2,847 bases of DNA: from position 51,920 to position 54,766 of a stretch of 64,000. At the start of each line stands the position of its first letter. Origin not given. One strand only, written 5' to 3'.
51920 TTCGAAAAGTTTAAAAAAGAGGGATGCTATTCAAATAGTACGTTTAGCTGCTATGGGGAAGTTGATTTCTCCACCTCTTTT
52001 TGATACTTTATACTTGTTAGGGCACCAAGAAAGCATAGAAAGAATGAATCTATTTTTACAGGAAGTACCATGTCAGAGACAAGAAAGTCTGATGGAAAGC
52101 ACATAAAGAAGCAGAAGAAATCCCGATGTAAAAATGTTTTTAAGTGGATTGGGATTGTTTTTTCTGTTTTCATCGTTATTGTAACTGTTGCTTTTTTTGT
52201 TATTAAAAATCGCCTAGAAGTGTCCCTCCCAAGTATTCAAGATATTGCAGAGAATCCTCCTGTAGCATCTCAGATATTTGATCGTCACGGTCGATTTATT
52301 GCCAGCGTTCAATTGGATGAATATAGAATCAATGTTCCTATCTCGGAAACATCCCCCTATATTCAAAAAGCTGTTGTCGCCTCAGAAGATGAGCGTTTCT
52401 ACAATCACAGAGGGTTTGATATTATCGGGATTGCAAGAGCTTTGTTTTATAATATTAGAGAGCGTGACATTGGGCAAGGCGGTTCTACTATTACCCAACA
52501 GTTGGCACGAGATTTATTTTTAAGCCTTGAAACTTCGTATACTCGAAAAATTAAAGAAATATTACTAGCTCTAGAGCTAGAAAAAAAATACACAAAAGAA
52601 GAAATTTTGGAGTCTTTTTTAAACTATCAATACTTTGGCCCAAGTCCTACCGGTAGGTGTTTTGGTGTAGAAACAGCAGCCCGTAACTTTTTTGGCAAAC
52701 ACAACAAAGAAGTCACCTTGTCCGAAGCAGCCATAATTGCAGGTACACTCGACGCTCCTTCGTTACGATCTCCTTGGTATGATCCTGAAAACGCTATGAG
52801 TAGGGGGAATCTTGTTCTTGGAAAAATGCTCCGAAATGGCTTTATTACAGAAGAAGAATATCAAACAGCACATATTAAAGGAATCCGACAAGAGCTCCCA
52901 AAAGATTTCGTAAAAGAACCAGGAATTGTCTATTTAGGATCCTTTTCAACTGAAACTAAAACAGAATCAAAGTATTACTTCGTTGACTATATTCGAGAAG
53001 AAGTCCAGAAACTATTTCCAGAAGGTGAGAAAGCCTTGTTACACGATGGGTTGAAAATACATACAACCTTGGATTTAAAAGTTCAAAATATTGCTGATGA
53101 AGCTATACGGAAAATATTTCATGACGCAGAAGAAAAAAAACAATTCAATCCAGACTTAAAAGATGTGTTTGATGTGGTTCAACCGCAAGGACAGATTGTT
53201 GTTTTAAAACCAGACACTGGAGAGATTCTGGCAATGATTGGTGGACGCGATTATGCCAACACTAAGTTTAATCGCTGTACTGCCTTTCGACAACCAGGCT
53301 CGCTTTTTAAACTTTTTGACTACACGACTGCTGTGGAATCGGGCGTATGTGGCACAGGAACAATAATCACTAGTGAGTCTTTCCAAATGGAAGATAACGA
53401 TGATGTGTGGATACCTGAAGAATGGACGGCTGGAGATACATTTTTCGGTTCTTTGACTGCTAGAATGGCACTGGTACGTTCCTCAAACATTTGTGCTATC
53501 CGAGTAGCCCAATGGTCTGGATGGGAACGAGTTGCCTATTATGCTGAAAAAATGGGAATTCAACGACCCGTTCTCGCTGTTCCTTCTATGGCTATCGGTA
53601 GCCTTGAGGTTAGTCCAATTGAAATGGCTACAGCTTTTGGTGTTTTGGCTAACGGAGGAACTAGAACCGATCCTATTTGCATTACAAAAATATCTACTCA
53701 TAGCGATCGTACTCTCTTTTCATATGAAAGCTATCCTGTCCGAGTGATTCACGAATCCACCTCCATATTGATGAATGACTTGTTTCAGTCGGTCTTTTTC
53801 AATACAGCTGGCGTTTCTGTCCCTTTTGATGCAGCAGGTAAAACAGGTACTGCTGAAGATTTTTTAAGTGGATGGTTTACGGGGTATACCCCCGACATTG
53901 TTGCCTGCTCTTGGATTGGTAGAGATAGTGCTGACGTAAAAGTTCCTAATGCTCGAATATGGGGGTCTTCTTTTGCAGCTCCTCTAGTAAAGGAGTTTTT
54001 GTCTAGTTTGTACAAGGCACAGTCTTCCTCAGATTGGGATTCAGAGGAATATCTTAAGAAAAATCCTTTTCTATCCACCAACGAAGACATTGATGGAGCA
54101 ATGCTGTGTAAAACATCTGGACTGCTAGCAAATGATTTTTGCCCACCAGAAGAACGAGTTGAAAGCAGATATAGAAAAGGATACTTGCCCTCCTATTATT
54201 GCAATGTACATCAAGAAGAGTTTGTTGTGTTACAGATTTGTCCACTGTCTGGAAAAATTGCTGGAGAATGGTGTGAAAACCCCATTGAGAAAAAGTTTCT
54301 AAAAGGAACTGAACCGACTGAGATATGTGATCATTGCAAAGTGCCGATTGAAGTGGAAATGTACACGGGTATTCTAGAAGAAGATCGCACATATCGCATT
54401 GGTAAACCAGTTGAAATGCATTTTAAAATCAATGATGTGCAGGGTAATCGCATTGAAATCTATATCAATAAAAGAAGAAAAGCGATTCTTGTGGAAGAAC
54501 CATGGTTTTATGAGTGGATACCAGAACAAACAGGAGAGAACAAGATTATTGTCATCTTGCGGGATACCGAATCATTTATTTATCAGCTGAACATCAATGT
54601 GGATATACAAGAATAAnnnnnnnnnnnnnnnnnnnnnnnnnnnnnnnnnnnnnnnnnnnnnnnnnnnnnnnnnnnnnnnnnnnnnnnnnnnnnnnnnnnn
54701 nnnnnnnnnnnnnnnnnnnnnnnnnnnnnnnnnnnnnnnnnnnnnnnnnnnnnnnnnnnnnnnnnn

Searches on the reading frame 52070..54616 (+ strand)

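Call 77: search_protein_families(library=pfam, proteins=[window:52070-54616:+], max_evalue=0.00001)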
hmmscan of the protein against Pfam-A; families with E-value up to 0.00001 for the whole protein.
window:52070-54616:+ (848 aa): 2 families
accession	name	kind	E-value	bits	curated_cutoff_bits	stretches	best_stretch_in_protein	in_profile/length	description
PF00912.28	Transgly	-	1.5e-55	187.8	27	1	74-253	2-177/178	Transglycosylase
PF00905.27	Transpeptidase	-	2.5e-29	102.9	22.1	1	375-609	2-267/299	Penicillin binding protein transpeptidase domain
